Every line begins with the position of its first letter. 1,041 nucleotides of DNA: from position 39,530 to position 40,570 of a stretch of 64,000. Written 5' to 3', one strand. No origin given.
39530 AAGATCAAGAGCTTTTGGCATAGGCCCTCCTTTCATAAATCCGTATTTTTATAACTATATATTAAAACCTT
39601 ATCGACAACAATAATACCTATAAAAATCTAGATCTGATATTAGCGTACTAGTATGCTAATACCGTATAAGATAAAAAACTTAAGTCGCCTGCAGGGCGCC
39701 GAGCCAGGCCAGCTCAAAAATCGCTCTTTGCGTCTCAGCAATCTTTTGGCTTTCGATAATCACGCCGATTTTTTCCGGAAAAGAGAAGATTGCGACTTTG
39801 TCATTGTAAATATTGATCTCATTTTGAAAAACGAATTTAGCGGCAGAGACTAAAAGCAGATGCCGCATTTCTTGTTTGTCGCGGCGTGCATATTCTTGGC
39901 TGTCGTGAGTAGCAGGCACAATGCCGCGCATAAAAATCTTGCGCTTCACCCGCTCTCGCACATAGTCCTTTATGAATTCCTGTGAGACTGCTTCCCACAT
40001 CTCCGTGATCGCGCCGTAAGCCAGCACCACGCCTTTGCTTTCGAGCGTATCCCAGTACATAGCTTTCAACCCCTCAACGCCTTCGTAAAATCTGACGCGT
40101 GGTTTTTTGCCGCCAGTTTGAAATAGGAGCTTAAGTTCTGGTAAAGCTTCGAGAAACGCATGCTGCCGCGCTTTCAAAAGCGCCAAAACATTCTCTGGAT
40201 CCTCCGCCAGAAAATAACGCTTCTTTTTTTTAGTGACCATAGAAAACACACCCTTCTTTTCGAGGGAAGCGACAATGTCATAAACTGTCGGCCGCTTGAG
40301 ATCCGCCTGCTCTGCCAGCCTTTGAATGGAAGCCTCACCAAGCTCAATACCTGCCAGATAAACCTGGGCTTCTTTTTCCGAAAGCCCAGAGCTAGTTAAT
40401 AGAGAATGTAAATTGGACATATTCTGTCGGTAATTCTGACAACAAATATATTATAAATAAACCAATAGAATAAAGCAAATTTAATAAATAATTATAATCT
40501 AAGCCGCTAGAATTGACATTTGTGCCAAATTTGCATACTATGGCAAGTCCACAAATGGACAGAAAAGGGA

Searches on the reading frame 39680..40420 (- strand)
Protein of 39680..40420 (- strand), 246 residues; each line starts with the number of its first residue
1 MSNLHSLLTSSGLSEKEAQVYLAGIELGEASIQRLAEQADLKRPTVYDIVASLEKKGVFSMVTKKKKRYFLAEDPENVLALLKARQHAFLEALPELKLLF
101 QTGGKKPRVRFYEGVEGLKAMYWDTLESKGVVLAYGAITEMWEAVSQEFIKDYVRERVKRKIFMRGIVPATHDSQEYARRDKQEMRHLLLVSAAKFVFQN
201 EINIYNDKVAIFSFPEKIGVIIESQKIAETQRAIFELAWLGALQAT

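Call 4: search_protein_families(library=pfam, proteins=[window:39680-40420:-], max_evalue=0.01)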
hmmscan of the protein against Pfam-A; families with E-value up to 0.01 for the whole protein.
window:39680-40420:- (246 aa): 5 families
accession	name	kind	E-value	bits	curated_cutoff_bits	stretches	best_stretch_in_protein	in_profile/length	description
PF01978.25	TrmB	-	8.7e-13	48.4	25.6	1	10-70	3-63/68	Sugar-specific transcriptional regulator TrmB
PF01047.28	MarR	-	0.0055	17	24.6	0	27-57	15-45/59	MarR family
PF09339.16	HTH_IclR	-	0.0058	16.8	22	0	29-57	18-46/52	IclR helix-turn-helix domain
PF03965.22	Penicillinase_R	-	0.0088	16.8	22.6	0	16-72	4-64/115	Penicillinase repressor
PF13412.12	HTH_24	-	0.0092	16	21.9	0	29-58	17-46/48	Winged helix-turn-helix DNA-binding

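Call 11: find_encoding_contigs(protein=window:39680-40420:-, flank=10000, max_places=2)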
Protein window:39680-40420:- (246 aa): 12 contigs read that carry it; 2 places shown.
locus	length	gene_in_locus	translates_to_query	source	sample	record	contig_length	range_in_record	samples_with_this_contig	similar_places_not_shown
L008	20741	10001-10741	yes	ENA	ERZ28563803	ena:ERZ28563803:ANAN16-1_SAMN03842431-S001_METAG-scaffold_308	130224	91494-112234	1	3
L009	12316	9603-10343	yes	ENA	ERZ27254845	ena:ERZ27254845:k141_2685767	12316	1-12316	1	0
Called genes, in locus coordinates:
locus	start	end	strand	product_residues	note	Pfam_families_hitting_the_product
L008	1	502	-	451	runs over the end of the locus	PF00753:Lactamase_B, PF23023:Anti-Pycsar_Apyc1, PF12706:Lactamase_B_2 (faint), PF16661:Lactamase_B_6, PF10996:Beta-Casp, PF07521:RMMBL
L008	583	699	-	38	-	-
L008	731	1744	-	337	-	-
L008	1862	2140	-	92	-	PF13560:HTH_31, PF13744:HTH_37, PF12844:HTH_19 (weak), PF01381:HTH_3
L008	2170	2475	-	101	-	PF05973:Gp49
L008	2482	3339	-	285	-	PF01978:TrmB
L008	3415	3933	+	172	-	-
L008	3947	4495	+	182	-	-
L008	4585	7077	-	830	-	PF00521:DNA_topoisoIV, PF03989:DNA_gyraseA_C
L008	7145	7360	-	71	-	-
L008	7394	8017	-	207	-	PF13483:Lactamase_B_3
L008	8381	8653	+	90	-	PF12441:CopG_antitoxin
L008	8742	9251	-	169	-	-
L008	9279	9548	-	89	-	-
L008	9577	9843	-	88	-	-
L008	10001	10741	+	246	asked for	PF01978:TrmB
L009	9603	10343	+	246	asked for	PF01978:TrmB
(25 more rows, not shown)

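Call 15: find_homologous_proteins(query=A1, max_evalue=0.00001)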
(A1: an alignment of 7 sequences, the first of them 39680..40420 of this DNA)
Query A1 (7 sequences) (246 aa, profile of the alignment): 1645 proteins with E <= 0.00001 among 8000 candidates; the best 120 are listed.
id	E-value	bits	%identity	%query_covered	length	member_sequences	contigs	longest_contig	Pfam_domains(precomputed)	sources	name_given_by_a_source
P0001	4.9e-93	330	100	100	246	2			PF01978.26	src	-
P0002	7.9e-88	313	87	100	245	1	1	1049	PF01978.26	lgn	-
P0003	1.6e-80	289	68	98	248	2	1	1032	PF01978.26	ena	-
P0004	1.0e-79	286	70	100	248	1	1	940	PF01978.26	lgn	-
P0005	1.1e-78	283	66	100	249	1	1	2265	PF01978.26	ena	-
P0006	2.5e-78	281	71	96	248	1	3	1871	PF01978.26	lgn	-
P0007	2.8e-78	281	68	95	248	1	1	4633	PF01978.26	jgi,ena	-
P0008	5.2e-78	280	66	99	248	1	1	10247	PF01978.26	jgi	jgi:HTH-type transcriptional regulator, sugar sensing transcriptional regulator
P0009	5.9e-78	280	25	94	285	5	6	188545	PF01978.26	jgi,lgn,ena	-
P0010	8.7e-78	280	68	98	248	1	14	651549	PF01978.26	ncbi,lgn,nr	ncbi:MAG: hypothetical protein HYW15_00715 [Candidatus Giovannonibacteria bacterium]|nr:MAG: hypothe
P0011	8.8e-78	280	69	99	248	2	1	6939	PF01978.26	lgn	-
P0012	1.5e-77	279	65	98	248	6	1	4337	PF01978.26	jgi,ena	-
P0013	2.1e-77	278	66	98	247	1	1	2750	PF01978.26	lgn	-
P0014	4.0e-77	278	64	100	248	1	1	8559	PF01978.26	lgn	-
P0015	3.8e-76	274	66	99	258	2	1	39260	PF01978.26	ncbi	-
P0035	2.5e-71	259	26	93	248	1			PF01978.26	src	-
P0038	9.2e-71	257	26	93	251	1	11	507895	PF01978.26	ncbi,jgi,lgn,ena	-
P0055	1.6e-68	249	25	95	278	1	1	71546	PF01978.26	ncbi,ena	-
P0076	6.2e-66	241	26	44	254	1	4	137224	PF01978.26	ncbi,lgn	-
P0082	3.2e-65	239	22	93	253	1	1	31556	PF01978.26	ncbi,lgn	-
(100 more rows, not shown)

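Call 16: search_solved_structures(query=A1, max_evalue=1, show_alignments=2)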
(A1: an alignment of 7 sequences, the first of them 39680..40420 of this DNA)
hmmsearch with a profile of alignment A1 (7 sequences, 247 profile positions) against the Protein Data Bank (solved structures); distinct sequences matched with E-value up to 1: 42.
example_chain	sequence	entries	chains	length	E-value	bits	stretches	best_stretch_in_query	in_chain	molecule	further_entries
5bpd_A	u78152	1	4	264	1.8e-07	34.6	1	9-91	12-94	TrmBL2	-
5box_A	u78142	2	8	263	1.9e-07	34.5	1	9-91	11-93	Putative HTH-type transcriptional regulator TrmBL2 | TrmBL2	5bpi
5bqt_A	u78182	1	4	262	2e-07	34.4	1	9-91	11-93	Putative HTH-type transcriptional regulator TrmBL2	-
1sfx_A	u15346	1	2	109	3.4e-07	33.7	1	3-82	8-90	Conserved hypothetical protein AF2008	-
3qph_A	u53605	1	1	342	2.9e-05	27.4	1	4-152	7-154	TrmB, a global transcription regulator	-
1ku9_A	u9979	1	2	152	0.00015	25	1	11-131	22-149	hypothetical protein MJ223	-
5aip_A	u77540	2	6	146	0.00059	23.1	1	2-93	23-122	TRANSCRIPTIONAL REGULATOR, MARR FAMILY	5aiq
2rdp_A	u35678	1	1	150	0.0008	22.6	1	24-93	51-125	putative transcriptional regulator MarR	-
7l19_A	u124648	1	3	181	0.0011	22.2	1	5-66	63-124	MarR family transcriptional regulator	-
7l1i_A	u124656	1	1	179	0.0012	22.1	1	4-65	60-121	MarR family multidrug resistance pump transcriptional regulator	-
9fa0_B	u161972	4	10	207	0.0071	19.5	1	11-70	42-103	ScoC | HTH-type transcriptional regulator Hpr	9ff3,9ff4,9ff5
7kua_A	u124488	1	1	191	0.0086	19.3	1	3-65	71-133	Transcriptional regulator, MarR family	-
6cmv_A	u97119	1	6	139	0.014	18.6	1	3-64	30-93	Transcriptional regulator Lrs14-like protein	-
1s3j_A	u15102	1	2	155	0.016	18.4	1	18-71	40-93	YusO protein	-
2eth_A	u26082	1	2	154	0.03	17.5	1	24-71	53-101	transcriptional regulator, putative, Mar family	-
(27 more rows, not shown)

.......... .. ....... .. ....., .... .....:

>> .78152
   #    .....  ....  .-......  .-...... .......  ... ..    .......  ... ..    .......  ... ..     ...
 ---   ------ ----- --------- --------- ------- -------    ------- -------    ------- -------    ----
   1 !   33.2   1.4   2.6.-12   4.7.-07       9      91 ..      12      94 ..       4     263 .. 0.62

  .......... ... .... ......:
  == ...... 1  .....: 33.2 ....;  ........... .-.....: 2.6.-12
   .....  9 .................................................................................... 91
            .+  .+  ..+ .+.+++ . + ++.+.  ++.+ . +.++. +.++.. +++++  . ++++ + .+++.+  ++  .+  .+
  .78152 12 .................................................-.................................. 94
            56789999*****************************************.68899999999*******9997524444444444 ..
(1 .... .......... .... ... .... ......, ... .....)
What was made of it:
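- Closest known: TrmBL2. Different: Sequence similarity is confined to the HTH (call 16).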

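Call 25: list_cluster_members(proteins=[window:39680-40420:-, window:1504-2244:+, window:11795-12574:-, window:19755-20507:-, window:23097-23885:-, window:47196-47939:+, P0035, L010:20834-21655:-, window:61269-62690:+])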
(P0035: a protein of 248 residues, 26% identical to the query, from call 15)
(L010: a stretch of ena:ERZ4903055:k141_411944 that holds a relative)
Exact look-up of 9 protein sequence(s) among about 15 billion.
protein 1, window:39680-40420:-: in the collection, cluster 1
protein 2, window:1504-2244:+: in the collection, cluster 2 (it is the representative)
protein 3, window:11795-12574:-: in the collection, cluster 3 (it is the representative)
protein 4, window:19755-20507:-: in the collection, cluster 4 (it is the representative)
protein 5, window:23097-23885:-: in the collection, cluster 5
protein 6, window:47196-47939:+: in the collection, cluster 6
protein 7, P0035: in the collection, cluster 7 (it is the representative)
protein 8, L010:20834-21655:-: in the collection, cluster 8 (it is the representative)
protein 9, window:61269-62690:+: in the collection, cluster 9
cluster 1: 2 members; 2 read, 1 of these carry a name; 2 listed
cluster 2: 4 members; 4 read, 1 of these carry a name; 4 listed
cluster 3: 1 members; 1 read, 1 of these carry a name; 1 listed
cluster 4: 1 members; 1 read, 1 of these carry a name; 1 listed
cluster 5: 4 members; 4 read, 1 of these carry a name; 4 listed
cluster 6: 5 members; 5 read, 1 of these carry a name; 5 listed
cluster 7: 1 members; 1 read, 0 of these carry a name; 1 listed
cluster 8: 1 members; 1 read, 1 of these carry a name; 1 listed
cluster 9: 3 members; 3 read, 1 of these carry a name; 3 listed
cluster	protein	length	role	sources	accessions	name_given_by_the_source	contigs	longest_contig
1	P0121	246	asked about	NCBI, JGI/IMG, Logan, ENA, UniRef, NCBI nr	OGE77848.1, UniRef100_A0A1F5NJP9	MAG: hypothetical protein A2751_02275 [Candidatus Doudnabacteria bacterium ... | Transcription regulator TrmB N-terminal domain-containing protein n=1 Tax=Candidatus ...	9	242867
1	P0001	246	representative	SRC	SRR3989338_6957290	-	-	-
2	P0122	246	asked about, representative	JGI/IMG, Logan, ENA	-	-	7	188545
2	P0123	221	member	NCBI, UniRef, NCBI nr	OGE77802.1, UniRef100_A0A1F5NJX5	MAG: hypothetical protein A2751_01985 [Candidatus Doudnabacteria bacterium ... | Uncharacterized protein n=1 Tax=Candidatus Doudnabacteria bacterium ...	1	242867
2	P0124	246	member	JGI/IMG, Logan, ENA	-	-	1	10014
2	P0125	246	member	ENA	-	-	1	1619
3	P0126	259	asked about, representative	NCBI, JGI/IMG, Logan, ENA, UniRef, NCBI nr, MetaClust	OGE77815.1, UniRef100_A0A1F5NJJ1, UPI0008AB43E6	MAG: hypothetical protein A2751_02085 [Candidatus Doudnabacteria bacterium ... | Transcription regulator TrmB N-terminal domain-containing protein n=1 Tax=Candidatus ... | status=active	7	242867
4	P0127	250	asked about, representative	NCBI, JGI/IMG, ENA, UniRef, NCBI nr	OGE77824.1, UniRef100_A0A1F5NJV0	MAG: hypothetical protein A2751_02130 [Candidatus Doudnabacteria bacterium ... | Transcription regulator TrmB N-terminal domain-containing protein n=1 Tax=Candidatus ...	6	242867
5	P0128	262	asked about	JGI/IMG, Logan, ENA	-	-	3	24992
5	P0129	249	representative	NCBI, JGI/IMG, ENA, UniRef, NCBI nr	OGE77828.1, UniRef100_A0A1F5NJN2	MAG: hypothetical protein A2751_02150 [Candidatus Doudnabacteria bacterium ... | Transcription regulator TrmB N-terminal domain-containing protein n=1 Tax=Candidatus ...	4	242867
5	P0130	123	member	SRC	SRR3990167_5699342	-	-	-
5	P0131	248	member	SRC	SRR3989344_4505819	-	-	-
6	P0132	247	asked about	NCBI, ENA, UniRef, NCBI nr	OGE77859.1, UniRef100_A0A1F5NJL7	MAG: hypothetical protein A2751_02330 [Candidatus Doudnabacteria bacterium ... | Transcription regulator TrmB N-terminal domain-containing protein n=1 Tax=Candidatus ...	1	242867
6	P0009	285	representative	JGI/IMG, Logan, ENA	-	-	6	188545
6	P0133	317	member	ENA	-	-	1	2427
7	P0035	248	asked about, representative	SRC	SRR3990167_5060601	-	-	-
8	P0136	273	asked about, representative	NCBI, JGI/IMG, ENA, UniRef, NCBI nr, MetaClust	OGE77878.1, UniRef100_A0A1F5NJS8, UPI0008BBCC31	MAG: hypothetical protein A2751_02430 [Candidatus Doudnabacteria bacterium ... | HTH arsR-type domain-containing protein n=1 Tax=Candidatus Doudnabacteria bacterium ... | status=active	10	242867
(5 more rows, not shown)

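Call 27: predict_structure(alignment_id=A2)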
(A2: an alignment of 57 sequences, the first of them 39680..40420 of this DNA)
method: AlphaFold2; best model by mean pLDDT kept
length: 246 residues; sequences in the alignment: 57
mean_pLDDT: 95.0   pTM: 0.62
mean pLDDT of the five models: 95.0, 94.9, 94.8, 94.6, 94.2
residues with pLDDT >= 90: 226; 70-90: 16; 50-70: 4; < 50: 0
segments of 3 or more residues with pLDDT < 50: none
pLDDT, mean of each block of 10 residues (from residue 1): 87 95 97 98 98 96 96 95 92 85 79 98 98 97 95 98 98 96 97 95 98 97 97 98 92
secondary structure, 60 per line:
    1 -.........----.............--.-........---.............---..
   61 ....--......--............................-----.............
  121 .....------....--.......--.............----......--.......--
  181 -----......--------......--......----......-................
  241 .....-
elements in order: H2-10 H15-27 H32-39 H43-55 E59-64 E67-72 H75-102 E108-113 H114-125 E132-135 H138-144 H147-159 E164-169 H172-178 E186-191 E200-205 E208-213 E218-223 H225-245
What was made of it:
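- AF2 model of TrmB5 with pLDDT 95, showing wHTH, helix 75-102 and an alpha/beta domain at 108-245 (call 27).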

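Call 29: find_related_loci(query=A4, collection=genome_contigs, flank=10000)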
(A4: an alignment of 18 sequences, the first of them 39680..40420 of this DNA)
Query A4 (246 aa) in genome_contigs; peptide patterns used: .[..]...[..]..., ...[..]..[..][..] (x = any residue, [..] = any of these).
275 stretches matched a pattern; 144 encode a relative of the query (tblastn E <= 1e-3); the best 80 are kept; 80 distinct loci.
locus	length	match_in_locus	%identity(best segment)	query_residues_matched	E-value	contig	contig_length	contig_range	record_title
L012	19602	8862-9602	65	1-245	2e-107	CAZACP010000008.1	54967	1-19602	MAG TPA_asm: uncultured Candidatus Saccharibacteria bacterium isolate SRP135725_co1_375 genome assembly, contig: NODE_45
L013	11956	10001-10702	59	8-242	1e-89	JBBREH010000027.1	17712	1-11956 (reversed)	MAG: Candidatus Doudnabacteria bacterium isolate Co_metawrap_2493 Cmw_2493_k141_19177097_length_17712_cov_27.9877, whole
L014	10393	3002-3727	53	2-243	3e-82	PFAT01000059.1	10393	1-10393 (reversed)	MAG: Candidatus Falkowbacteria bacterium CG10_big_fil_rev_8_21_14_0_10_44_15 CG10_8_21_14_0.10_scaffold_6906_c, whole ge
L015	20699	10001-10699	67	14-246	2e-110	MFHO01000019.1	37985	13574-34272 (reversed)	MAG: Candidatus Giovannonibacteria bacterium RIFCSPHIGHO2_02_FULL_45_13 rifcsphigho2_02_scaffold_2773, whole genome shot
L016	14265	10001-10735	48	4-242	1e-59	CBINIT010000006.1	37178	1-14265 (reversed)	MAG TPA_asm: uncultured Candidatus Berkelbacteria bacterium isolate SRR16817054_binner13_Refined_30 genome assembly, con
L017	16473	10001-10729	41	3-239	4e-57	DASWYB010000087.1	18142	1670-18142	MAG TPA_asm: Patescibacteria group bacterium isolate SMAG_U3700 k141_916272, whole genome shotgun sequence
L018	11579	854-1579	40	2-239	5e-57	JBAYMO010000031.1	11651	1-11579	MAG: Candidatus Buchananbacteria bacterium isolate SO_2016_LW1_41 scaffold06534_LW64-88_2016, whole genome shotgun seque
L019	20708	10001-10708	42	8-239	2e-56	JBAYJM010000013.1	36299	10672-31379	MAG: Candidatus Buchananbacteria bacterium isolate SO_2016_GW1_56 scaffold02128_OW334_2016, whole genome shotgun sequenc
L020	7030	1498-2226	42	8-244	2e-55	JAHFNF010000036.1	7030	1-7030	MAG: Candidatus Nomurabacteria bacterium isolate nzgw474 NODE_3856_length_7031_cov_2.731983, whole genome shotgun sequen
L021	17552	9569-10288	42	8-242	4e-55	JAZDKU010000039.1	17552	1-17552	MAG: bacterium isolate MEGAHIT-group-0.551 k141_14694351, whole genome shotgun sequence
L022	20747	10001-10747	39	3-242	2e-54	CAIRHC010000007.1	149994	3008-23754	MAG: Candidatus Vogelbacteria bacterium isolate KTt_bin-1541 genome assembly, contig: bin-1541:07/11, whole genome shotg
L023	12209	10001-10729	41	1-244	2e-54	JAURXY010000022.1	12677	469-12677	MAG: bacterium isolate E10_metabat.bin.66_sub E10_k141_284781, whole genome shotgun sequence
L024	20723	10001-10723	42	4-242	4e-54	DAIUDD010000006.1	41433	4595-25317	MAG TPA_asm: Patescibacteria group bacterium isolate CTOTU18519 NODE_792_length_41433_cov_14.445768, whole genome shotgu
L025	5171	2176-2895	42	8-242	5e-53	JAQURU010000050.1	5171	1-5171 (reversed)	MAG: Candidatus Paceibacterota bacterium isolate STD1_80 NODE_61864_length_5171_cov_2.960745_Sandtown_D1, whole genome s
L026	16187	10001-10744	36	4-242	7e-53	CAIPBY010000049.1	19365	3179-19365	MAG: Candidatus Buchananbacteria bacterium isolate MJ120702A_bin-902 genome assembly, contig: bin-902:049/101, whole gen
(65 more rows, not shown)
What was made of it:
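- Tried and rejected: I used the TrmB5 orthologue alignment instead (call 29).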

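Call 32: fold_search(model_id=the predicted structure, library=pdb)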
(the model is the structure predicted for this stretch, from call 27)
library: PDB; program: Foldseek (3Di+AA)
matches with E <= 10: 1476; with E <= 0.001: 39
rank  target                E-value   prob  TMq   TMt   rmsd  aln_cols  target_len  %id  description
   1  5bqt_B                2.8e-14  1.00  0.41  0.40  11.2       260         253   19  Structure of TrmBL2, an archaeal chromatin protein, shows a novel mode of DNA binding. (released 2015-09-02)
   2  5bpd_C                3.7e-14  1.00  0.41  0.39  17.9       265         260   19  Structure of TrmBL2, an archaeal chromatin protein, shows a novel mode of DNA binding. (released 2015-09-02)
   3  5bqt_A                6.4e-14  1.00  0.40  0.38  11.3       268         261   20  Structure of TrmBL2, an archaeal chromatin protein, shows a novel mode of DNA binding. (released 2015-09-02)
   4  5bpd_B                8.1e-14  1.00  0.41  0.39  12.2       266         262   19  Structure of TrmBL2, an archaeal chromatin protein, shows a novel mode of DNA binding. (released 2015-09-02)
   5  5bpi_D                8.6e-14  1.00  0.39  0.38  17.9       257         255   19  Structure of TrmBL2, an archaeal chromatin protein, shows a novel mode of DNA binding. (released 2015-09-02)
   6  5bpd_D                9.2e-14  1.00  0.41  0.39  17.6       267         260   19  Structure of TrmBL2, an archaeal chromatin protein, shows a novel mode of DNA binding. (released 2015-09-02)
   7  5box_A                1.2e-13  1.00  0.38  0.36  12.8       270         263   18  Structure of TrmBL2, an archaeal chromatin protein, shows a novel mode of DNA binding. (released 2015-09-02)
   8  5bpi_C                2.1e-13  1.00  0.41  0.39  18.0       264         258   19  Structure of TrmBL2, an archaeal chromatin protein, shows a novel mode of DNA binding. (released 2015-09-02)
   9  3qph_A                4.6e-10  1.00  0.35  0.27  19.6       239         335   14  The three-dimensional structure of TrmB, a global transcriptional regulator of the hyperthermophilic archaeon Pyrococc (released 2012-05-30)
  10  7e0m_A                1.5e-04  1.00  0.42  0.28   3.8       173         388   10  Crystal structure of phospholipase D (released 2021-12-22)
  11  5aip_A                2.0e-04  1.00  0.27  0.45  13.7       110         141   24  Crystal structure of NadR in complex with 4-hydroxyphenylacetate (released 2016-03-02)
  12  7l1i                  2.3e-04  1.00  0.27  0.39  14.3       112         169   18  Crystal structure of the MarR family transcriptional regulator from Acineotobacter baumannii bound to Indole 3 acetic ac (released 2022-02-09)
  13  9fiz                  2.3e-04  1.00  0.43  0.29   3.5       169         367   14  Structure of the F13 protein (mutant A295E) of Vaccinia virus (released 2025-03-12)
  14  7e0m_B                2.3e-04  1.00  0.41  0.28   4.0       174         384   10  Crystal structure of phospholipase D (released 2021-12-22)
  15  9fhk_A                2.3e-04  1.00  0.42  0.31  17.2       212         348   14  Structure of the F13 protein of Vaccinia virus (P21 crystal form) (released 2025-03-12)
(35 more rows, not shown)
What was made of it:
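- On TrmB family: Foldseek gives TrmBL2 at 3e-14 and TrmB at 5e-10 over the full length (calls 27, 32).
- On Phospholipase D superfamily (C-domain fold): The fold resembles PLD, F13 and PLD3 at Foldseek E about 1e-4 (call 32).
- Closest known: TrmBL2. Same: It is the best Foldseek match (E about 3e-14, about 260 aligned columns; call 32).
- Foldseek best hits are TrmBL2 5bqt/5bpd at E about 3e-14 over about 260 columns, then TrmB 3qph at 5e-10, then PLD-fold proteins for the C-domain (call 32). The best structural match is TrmBL2, with the same length and domain order (call 32).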

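Call 35: search_protein_representatives(alignment_id=A3)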
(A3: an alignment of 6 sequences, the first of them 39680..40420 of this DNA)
Query: 6 sequences, 247 profile positions. Proteins with E-value up to 0.001 (for the whole library): 20462; up to 1e-10: 11381; up to 1e-30: 3487. The best 150 are listed.
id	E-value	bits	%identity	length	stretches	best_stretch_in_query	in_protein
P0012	1.4e-77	277.5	-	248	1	4-243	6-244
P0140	4.6e-71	256.2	-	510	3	6-241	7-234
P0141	1.1e-69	251.7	-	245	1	1-243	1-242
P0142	1.8e-69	250.9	-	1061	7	6-241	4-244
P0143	3.7e-68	246.7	-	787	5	1-241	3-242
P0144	5.8e-68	246.1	-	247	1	2-242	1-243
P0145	1.7e-67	244.5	-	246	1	2-243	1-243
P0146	1.5e-66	241.4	-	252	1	7-241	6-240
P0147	5.9e-66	239.5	-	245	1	2-244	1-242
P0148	2.4e-65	237.5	-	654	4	6-242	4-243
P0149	6.0e-65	236.2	-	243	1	2-241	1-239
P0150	3.5e-64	233.7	-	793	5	5-242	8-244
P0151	8.4e-64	232.4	-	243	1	3-240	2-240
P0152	2.7e-63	230.7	-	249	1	4-243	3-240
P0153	5.6e-63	229.7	-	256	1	3-245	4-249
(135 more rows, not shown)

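Call 48: find_encoding_contigs(protein=P0038, flank=6000, max_places=5)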
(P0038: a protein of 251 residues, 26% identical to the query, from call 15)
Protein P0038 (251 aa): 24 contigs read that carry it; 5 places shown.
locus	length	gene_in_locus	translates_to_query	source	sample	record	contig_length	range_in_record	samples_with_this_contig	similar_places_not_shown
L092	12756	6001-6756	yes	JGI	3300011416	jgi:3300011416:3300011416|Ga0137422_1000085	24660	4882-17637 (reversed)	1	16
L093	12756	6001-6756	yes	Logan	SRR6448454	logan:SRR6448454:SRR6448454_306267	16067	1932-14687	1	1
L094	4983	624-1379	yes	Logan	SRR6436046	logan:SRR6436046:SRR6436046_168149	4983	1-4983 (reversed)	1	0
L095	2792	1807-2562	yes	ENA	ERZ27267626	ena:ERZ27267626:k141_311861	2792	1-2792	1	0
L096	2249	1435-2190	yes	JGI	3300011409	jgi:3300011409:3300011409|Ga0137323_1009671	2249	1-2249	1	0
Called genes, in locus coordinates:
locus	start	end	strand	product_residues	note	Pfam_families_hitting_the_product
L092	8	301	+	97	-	-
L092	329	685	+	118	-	-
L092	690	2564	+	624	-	PF00012:HSP70, PF06723:MreB_Mbl, PF00012:HSP70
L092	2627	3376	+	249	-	PF00413:Peptidase_M10 (faint)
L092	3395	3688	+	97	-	PF11950:DUF3467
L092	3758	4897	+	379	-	PF00226:DnaJ, PF01556:DnaJ_C, PF15777:Anti-TRAP (faint), PF00684:DnaJ_CXXCXGXG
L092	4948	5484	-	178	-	-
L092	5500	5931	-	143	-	-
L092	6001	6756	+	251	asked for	PF01978:TrmB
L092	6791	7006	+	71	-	PF14076:DUF4258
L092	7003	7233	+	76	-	PF10049:DUF2283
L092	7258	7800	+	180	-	-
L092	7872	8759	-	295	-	PF10672:Methyltrans_SAM, PF09445:Methyltransf_15 (weak)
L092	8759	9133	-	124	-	-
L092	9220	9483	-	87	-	PF01541:GIY-YIG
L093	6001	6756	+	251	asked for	PF01978:TrmB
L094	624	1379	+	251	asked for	PF01978:TrmB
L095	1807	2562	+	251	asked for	PF01978:TrmB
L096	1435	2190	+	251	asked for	PF01978:TrmB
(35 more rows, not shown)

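Call 49: find_encoding_contigs(protein=P0076, flank=6000, max_places=3)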
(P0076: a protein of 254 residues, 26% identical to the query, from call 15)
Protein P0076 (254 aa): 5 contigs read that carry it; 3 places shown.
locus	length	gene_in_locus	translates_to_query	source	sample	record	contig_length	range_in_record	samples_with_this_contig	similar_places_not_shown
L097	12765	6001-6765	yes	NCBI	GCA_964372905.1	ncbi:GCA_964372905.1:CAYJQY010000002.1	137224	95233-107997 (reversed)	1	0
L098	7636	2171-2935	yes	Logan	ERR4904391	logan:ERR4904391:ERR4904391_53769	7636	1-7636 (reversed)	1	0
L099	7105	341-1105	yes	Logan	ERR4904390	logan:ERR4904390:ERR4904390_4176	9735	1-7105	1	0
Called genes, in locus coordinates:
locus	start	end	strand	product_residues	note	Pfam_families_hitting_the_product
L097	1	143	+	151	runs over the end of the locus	PF00436:SSB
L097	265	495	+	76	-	PF01084:Ribosomal_S18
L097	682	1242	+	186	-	PF08207:EFP_N, PF01132:EFP, PF09285:Elong-fact-P_C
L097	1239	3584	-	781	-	PF17164:DUF5122 (faint), PF17957:Big_7, PF13290:CHB_HEX_C_1, PF13287:Fn3_assoc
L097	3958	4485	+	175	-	PF00710:Asparaginase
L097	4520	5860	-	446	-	PF04073:tRNA_edit (weak), PF01177:Asp_Glu_race (weak)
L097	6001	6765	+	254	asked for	PF01978:TrmB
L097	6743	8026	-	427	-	PF02812:ELFV_dehydrog_N, PF00208:ELFV_dehydrog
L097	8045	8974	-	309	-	PF00892:EamA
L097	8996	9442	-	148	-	PF01687:Flavokinase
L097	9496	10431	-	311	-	PF00890:FAD_binding_2 (faint), PF01266:DAO (faint), PF01946:Thi4 (faint), PF03486:HI0933_like (faint), PF07992:Pyr_redox_2, PF13434:Lys_Orn_oxgnase (faint), PF13738:Pyr_redox_3, PF00070:Pyr_redox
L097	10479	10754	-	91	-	PF02583:Trns_repr_metal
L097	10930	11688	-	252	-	-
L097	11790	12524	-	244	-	PF02463:SMC_N (faint), PF13476:AAA_23 (faint), PF00005:ABC_tran, PF13304:AAA_21 (faint)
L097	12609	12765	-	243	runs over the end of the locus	PF02463:SMC_N (weak), PF13476:AAA_23 (weak), PF00005:ABC_tran, PF13175:AAA_15 (faint), PF13304:AAA_21 (faint), PF12399:BCA_ABC_TP_C (weak)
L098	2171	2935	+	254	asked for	PF01978:TrmB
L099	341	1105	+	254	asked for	PF01978:TrmB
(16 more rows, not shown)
